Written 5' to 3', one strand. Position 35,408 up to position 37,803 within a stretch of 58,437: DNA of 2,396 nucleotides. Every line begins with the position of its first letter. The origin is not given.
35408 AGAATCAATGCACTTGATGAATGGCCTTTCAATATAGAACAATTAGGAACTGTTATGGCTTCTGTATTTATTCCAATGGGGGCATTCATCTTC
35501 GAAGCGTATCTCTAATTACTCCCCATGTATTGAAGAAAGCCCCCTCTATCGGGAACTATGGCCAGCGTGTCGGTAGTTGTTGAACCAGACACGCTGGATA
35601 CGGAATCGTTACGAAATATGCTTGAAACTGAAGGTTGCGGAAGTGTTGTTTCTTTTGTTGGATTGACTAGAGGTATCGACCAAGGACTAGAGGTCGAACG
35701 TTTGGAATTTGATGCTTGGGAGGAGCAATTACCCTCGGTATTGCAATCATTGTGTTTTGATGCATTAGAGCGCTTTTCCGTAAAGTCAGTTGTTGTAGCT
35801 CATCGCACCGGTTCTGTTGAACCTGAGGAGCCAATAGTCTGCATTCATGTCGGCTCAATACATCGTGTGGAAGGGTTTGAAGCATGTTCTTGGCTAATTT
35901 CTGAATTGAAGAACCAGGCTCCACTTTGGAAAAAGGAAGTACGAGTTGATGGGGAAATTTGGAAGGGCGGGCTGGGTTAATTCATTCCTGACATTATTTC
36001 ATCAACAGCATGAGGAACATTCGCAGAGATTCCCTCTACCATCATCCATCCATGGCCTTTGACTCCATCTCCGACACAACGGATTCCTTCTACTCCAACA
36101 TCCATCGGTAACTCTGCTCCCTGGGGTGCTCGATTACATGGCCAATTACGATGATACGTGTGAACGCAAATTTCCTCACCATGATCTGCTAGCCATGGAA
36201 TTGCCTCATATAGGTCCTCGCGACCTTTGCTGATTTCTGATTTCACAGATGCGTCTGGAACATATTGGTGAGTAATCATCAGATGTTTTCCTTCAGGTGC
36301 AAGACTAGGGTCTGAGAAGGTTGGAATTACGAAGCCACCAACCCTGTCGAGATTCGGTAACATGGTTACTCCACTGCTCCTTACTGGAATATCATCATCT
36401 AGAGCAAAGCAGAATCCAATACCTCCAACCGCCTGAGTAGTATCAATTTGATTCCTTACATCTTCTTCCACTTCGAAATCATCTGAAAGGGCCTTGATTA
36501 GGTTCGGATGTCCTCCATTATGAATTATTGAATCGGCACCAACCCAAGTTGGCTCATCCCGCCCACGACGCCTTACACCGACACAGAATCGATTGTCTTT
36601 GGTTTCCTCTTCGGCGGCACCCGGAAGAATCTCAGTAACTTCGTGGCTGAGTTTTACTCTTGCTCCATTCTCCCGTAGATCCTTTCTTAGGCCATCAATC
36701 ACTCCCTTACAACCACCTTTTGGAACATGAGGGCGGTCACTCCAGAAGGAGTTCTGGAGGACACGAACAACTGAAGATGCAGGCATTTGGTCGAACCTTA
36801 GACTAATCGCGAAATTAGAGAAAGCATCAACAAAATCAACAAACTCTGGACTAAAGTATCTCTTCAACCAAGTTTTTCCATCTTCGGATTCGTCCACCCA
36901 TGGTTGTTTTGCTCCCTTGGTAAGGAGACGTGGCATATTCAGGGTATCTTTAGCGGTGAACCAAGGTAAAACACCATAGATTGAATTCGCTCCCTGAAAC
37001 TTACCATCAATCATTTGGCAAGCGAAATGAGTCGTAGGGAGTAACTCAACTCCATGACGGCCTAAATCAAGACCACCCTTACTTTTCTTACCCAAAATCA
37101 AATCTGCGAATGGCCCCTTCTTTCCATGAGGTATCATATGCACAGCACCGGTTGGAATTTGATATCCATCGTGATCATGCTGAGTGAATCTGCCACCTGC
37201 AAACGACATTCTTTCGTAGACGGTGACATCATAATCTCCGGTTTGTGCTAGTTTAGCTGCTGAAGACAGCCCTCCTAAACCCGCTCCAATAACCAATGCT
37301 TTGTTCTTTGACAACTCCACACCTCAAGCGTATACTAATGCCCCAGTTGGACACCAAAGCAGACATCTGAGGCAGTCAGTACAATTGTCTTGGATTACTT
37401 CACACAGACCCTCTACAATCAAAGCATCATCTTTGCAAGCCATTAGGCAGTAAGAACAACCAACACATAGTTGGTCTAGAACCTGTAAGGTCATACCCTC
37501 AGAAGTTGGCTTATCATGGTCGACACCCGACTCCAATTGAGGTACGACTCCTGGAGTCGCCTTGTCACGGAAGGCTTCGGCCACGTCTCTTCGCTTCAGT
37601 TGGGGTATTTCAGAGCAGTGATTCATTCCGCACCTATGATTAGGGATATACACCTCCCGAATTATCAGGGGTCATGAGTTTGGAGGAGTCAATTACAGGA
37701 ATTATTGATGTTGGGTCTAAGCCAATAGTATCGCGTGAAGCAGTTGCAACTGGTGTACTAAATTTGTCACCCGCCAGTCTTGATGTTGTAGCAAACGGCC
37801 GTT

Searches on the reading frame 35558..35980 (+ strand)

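Call 19: search_protein_families(library=pfam, proteins=[window:35558-35980:+], max_evalue=0.0001)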
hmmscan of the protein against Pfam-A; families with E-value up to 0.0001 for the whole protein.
window:35558-35980:+ (140 aa): 1 family
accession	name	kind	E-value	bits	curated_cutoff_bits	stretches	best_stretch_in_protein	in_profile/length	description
PF02391.22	MoaE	-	5.1e-27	94.8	23.4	1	10-119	3-113/114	MoaE protein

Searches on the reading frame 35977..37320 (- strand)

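Call 19: search_protein_families(library=pfam, proteins=[window:35977-37320:-], max_evalue=0.0001)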
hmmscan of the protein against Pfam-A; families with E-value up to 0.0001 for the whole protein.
window:35977-37320:- (447 aa): 3 families
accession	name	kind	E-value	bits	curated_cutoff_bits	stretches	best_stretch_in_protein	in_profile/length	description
PF13450.12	NAD_binding_8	-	4.7e-11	43.3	21.9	1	10-68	1-58/68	NAD(P)-binding Rossmann-like domain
PF01593.30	Amino_oxidase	-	2.7e-09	37.3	19.8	1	15-64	1-49/443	Flavin containing amine oxidoreductase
PF01266.30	DAO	-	5.2e-07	29.9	27.9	0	8-42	2-35/353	FAD dependent oxidoreductase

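Call 46: search_protein_families(library=ncbifam, proteins=[window:35977-37320:-], max_evalue=0.00001)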
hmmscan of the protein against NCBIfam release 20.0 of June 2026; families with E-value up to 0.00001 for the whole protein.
window:35977-37320:- (447 aa): 9 families
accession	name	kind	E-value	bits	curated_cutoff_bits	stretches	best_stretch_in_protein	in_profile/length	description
TIGR02734.1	crtI_fam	subfamily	2.8e-13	49.4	238.1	1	8-64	1-57/504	phytoene desaturase family protein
NF058655.1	CrtID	equivalog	2.3e-11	43.2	640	1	9-59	2-51/478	bifunctional phytoene desaturase/3,4-desaturase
TIGR02730.1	carot_isom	equivalog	1.7e-10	40.3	586.9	1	8-70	3-64/493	carotenoid isomerase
TIGR02733.1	desat_CrtD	equivalog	5.4e-10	38.5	549.7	0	7-60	3-55/492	C-3',4' desaturase CrtD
TIGR03467.1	HpnE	equivalog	2e-09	37.3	283.05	1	9-53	2-45/430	hydroxysqualene dehydroxylase HpnE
NF042421.1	hydcarot_desat_CrtD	equivalog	9.9e-09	34.2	500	1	7-59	3-54/487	1-hydroxycarotenoid 3,4-desaturase CrtD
NF005560.0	PRK07233.1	equivalog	1.2e-08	34.2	252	0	8-55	3-49/435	hypothetical protein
NF045637.1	carotdesatCrtDProt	equivalog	3.3e-08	32.5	580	1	9-58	2-50/485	1-hydroxycarotenoid 3,4-desaturase CrtD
NF045689.1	BCarotKetCrtO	equivalog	2.2e-06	26.5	1000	0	329-355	390-416/563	beta-carotene ketolase CrtO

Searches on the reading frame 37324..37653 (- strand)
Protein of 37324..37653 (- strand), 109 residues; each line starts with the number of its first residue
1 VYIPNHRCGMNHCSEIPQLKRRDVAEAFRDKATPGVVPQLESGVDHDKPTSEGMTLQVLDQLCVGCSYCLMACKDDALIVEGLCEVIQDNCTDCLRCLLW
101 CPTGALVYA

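Call 46: search_protein_families(library=ncbifam, proteins=[window:37324-37653:-], max_evalue=0.00001)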
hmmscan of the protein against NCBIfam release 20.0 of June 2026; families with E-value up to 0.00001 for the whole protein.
window:37324-37653:- (109 aa): 7 families
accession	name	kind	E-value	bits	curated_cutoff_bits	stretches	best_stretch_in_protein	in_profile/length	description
NF038196.1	ferrodoxin_EFR1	subfamily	4.4e-10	40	75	1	59-108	182-231/242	EFR1 family ferrodoxin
NF005506.0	PRK07118.1-5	equivalog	5.2e-08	32.6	388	1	54-103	209-259/279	Fe-S cluster domain-containing protein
TIGR01944.1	rnfB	subfamily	9.8e-08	31.8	68.7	1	44-106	95-160/190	RnfABCDGE type electron transport complex subunit B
NF003475.0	PRK05113.1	equivalog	8.3e-07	29.1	203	1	53-104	105-158/190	electron transport complex subunit RsxB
NF005505.0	PRK07118.1-4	equivalog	1.5e-06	27.9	378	1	46-106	204-262/265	Fe-S cluster domain-containing protein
NF005504.0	PRK07118.1-3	equivalog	3.1e-06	26.8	437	1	54-106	212-265/293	Fe-S cluster domain-containing protein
NF041836.1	rnfB_Methano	equivalog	3.4e-06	26.7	445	1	56-105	211-261/265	Rnf electron transport complex subunit RnfB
